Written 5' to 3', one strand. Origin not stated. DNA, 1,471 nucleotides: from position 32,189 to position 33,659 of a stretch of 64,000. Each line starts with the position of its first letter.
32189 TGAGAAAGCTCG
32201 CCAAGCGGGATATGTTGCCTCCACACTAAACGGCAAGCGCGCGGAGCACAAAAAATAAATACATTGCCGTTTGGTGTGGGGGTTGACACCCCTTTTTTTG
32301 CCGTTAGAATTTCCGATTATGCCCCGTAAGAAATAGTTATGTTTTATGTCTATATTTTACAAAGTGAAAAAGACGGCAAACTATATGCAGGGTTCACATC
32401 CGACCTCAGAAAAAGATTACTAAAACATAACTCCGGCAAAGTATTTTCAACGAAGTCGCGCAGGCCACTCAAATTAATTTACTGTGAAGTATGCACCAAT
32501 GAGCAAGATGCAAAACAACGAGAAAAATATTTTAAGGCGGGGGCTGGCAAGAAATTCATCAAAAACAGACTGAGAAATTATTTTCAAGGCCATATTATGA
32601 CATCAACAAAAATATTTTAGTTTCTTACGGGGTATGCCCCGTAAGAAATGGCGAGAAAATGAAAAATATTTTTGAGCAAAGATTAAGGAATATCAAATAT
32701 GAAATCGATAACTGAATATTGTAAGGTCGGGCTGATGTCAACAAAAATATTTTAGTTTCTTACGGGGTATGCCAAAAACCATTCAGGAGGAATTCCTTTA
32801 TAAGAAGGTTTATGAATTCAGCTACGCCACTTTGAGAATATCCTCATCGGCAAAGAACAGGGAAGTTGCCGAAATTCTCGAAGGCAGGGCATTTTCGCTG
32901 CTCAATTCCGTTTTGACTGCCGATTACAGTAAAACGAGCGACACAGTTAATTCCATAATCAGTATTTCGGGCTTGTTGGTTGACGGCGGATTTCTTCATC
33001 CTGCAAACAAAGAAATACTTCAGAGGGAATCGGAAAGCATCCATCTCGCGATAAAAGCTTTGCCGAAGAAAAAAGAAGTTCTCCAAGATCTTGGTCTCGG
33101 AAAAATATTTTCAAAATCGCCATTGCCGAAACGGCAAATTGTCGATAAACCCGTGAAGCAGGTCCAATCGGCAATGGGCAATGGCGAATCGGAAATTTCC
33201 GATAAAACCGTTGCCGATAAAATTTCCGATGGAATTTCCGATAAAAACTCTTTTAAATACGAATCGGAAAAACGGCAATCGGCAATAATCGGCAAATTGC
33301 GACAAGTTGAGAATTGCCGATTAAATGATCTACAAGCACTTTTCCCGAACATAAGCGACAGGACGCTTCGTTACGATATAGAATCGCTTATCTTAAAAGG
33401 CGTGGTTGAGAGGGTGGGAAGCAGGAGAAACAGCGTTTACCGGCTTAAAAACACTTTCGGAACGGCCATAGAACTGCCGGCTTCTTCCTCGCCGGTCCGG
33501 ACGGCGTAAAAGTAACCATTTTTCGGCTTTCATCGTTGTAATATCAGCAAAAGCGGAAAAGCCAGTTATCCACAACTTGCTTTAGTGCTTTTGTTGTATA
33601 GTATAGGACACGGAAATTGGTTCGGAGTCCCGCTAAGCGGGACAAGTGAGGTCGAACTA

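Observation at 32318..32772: Hairpin-ended cassette that precisely brackets a GIY-YIG nuclease gene and donates start codons to downstream genes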

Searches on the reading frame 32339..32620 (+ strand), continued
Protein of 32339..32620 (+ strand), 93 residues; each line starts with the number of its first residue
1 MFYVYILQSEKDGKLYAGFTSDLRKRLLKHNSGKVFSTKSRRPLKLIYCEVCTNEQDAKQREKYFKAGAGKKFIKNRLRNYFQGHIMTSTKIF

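Call 47: find_encoding_contigs(protein=P0088, flank=800, max_places=6)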
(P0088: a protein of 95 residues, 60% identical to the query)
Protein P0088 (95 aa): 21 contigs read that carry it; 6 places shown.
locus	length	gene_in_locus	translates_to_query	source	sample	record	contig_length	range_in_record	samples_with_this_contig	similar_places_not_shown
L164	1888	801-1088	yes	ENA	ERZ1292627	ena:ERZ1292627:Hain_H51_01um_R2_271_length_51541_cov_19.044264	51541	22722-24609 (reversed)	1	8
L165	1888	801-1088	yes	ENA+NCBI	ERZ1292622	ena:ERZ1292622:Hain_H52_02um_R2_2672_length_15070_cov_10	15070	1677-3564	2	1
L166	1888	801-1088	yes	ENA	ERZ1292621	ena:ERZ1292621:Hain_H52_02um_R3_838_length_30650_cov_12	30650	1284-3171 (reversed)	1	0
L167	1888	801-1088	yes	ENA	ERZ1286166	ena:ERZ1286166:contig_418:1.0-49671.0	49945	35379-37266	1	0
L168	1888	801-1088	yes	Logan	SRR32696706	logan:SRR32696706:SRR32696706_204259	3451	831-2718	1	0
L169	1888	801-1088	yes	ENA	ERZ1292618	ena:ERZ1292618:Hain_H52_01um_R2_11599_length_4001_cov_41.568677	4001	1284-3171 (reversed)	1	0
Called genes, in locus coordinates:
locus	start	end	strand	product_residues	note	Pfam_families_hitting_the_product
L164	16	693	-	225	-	PF05552:MS_channel_1st_1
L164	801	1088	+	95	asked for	PF01541:GIY-YIG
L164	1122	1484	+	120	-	PF04020:Phage_holin_4_2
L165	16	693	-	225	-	PF05552:MS_channel_1st_1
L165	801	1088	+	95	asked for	PF01541:GIY-YIG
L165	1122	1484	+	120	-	PF04020:Phage_holin_4_2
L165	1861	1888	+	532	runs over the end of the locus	PF00496:SBP_bac_5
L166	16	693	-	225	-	PF05552:MS_channel_1st_1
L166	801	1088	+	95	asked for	PF01541:GIY-YIG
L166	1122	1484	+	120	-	PF04020:Phage_holin_4_2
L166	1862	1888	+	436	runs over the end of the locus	?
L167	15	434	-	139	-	PF05552:MS_channel_1st_1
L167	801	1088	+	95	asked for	PF01541:GIY-YIG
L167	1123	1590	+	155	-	PF04020:Phage_holin_4_2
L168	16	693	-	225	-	PF05552:MS_channel_1st_1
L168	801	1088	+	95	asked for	PF01541:GIY-YIG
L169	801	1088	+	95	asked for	PF01541:GIY-YIG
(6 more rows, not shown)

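Call 48: find_encoding_contigs(protein=P0118, flank=800, max_places=6)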
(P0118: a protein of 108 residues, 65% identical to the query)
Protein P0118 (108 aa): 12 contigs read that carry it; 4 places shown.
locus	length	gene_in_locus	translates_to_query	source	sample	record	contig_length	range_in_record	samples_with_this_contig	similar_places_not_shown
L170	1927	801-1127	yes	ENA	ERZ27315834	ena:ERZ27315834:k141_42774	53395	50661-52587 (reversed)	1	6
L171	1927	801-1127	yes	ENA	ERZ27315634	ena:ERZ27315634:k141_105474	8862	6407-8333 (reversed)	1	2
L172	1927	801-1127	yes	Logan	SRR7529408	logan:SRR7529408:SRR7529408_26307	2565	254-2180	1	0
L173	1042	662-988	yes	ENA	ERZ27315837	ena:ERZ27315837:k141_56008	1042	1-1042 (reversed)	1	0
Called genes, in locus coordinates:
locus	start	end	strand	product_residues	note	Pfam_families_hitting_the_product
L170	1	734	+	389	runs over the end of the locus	PF09587:PGA_cap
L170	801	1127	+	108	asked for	PF01541:GIY-YIG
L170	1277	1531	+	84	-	-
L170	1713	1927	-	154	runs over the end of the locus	PF02075:RuvC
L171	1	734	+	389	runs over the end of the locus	PF09587:PGA_cap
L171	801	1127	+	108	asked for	PF01541:GIY-YIG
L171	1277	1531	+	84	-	-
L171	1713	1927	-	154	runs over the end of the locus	PF02075:RuvC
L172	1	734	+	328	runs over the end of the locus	?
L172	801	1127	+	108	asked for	PF01541:GIY-YIG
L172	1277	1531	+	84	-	-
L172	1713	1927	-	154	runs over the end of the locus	PF02075:RuvC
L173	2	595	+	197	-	?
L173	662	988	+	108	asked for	PF01541:GIY-YIG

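Call 68: find_encoding_contigs(protein=P0109, flank=700, max_places=10)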
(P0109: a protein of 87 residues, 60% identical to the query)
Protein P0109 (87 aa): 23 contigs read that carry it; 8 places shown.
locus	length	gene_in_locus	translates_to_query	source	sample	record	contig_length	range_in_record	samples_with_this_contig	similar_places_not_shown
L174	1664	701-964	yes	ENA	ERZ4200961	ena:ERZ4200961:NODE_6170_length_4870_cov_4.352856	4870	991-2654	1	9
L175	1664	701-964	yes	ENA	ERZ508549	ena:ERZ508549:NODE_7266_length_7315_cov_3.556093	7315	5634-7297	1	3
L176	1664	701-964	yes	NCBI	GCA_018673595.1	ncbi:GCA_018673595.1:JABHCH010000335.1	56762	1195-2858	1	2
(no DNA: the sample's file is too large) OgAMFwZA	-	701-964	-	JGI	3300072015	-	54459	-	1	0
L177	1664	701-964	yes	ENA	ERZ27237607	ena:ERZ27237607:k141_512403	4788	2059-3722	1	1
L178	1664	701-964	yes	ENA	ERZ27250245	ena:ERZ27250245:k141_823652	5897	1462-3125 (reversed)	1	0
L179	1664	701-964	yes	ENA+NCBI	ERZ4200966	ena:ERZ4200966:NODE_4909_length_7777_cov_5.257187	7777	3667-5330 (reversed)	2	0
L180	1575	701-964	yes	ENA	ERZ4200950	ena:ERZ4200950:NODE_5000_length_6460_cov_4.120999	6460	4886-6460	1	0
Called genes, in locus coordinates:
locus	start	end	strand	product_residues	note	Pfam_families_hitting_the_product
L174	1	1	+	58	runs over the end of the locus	-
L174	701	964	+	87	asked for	PF01541:GIY-YIG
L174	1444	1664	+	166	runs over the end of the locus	-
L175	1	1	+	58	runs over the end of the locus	-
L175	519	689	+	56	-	PF05635:23S_rRNA_IVP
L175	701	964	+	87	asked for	PF01541:GIY-YIG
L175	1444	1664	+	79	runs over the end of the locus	?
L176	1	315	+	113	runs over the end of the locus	PF05016:ParE_toxin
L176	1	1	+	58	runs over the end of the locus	-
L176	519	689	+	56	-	PF05635:23S_rRNA_IVP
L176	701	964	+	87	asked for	PF01541:GIY-YIG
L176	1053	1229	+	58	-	PF05635:23S_rRNA_IVP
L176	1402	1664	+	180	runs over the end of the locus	-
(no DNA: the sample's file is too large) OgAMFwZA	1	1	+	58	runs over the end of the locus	-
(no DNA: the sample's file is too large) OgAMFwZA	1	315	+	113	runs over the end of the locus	PF05016:ParE_toxin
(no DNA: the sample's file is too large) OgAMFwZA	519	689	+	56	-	PF05635:23S_rRNA_IVP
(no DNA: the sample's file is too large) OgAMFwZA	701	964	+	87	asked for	PF01541:GIY-YIG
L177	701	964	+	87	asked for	PF01541:GIY-YIG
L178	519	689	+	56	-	PF05635:23S_rRNA_IVP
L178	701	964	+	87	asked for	PF01541:GIY-YIG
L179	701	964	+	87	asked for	PF01541:GIY-YIG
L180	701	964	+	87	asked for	PF01541:GIY-YIG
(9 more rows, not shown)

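Call 74: find_encoding_contigs(protein=P0062, flank=600, max_places=4)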
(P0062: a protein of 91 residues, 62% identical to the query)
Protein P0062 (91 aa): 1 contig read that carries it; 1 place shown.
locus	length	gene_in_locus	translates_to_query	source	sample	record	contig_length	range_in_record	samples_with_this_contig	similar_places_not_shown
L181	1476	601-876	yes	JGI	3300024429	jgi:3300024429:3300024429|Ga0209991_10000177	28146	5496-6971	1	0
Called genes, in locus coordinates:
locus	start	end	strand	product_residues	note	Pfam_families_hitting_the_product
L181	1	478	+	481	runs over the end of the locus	PF01139:RtcB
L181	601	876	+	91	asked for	PF01541:GIY-YIG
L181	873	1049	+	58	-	-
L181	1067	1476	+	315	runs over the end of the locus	PF01784:DUF34_NIF3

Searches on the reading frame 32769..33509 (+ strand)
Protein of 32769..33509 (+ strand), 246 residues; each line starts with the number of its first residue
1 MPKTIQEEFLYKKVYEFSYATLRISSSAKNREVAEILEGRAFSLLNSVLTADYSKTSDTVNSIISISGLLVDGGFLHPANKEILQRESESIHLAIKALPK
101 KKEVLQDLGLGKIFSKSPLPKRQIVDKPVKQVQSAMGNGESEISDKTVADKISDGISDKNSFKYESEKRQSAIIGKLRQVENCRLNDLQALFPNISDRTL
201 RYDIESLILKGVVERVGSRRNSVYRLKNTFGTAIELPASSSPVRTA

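Call 11: search_protein_families(library=pfam, proteins=[window:32769-33509:+], max_evalue=0.01)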
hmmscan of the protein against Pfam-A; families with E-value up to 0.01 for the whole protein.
window:32769-33509:+ (246 aa): 2 families
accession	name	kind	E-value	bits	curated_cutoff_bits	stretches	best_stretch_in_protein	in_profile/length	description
PF08220.18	HTH_DeoR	-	0.00022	21.3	21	1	169-216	1-47/57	DeoR-like helix-turn-helix domain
PF01638.23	HxlR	-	0.0075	16.5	20.8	0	170-219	7-55/91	HxlR-like helix-turn-helix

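Call 32: find_encoding_contigs(protein=window:32769-33509:+, flank=2500, max_places=6)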
Protein window:32769-33509:+ (246 aa): 2 contigs read that carry it; 2 places shown.
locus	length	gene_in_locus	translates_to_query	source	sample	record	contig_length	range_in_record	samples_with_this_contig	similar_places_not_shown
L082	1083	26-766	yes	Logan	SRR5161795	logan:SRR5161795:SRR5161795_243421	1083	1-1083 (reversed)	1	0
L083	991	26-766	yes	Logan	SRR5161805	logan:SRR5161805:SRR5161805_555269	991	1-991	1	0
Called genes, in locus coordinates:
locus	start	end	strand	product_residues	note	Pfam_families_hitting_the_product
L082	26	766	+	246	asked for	-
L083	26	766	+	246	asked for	-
